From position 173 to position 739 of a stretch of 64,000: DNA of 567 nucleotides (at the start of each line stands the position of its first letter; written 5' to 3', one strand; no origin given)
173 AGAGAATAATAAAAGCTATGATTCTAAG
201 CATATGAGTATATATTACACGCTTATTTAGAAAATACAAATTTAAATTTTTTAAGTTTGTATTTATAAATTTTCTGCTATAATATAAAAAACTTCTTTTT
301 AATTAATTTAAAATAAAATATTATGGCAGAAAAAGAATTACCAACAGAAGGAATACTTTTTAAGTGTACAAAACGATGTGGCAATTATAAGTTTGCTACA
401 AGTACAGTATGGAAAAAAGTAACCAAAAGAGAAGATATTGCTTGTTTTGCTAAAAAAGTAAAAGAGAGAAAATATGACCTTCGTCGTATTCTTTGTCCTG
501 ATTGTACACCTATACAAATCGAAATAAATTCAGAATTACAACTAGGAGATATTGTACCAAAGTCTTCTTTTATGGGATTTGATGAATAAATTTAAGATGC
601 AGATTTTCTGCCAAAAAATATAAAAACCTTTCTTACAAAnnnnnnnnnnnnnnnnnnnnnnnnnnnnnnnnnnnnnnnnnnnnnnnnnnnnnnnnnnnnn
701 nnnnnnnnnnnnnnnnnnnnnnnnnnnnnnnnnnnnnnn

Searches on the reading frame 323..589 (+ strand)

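Call 18: search_protein_families(library=pfam, proteins=[window:323-589:+], max_evalue=0.001)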
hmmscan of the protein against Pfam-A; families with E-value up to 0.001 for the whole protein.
window:323-589:+ (88 aa): 0 families

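Call 67: search_protein_families(library=padloc, proteins=[window:323-589:+], max_evalue=0.1)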
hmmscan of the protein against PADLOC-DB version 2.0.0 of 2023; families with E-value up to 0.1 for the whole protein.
window:323-589:+ (88 aa): 1 family
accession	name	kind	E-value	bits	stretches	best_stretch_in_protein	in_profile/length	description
PDLC03777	RT_UG38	-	0.025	12.3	1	35-87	148-202/309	DRT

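Call 68: search_protein_families(library=phrogs, proteins=[window:323-589:+], max_evalue=0.1)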
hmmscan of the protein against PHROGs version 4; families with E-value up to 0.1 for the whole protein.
window:323-589:+ (88 aa): 3 families
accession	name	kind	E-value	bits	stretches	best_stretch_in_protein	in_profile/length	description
phrog_15756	-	unknown function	0.046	15.2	1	24-66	29-71/87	-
phrog_15482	-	unknown function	0.061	14.6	1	9-55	5-49/128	-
phrog_21252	-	unknown function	0.092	13.8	0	27-65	77-115/141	-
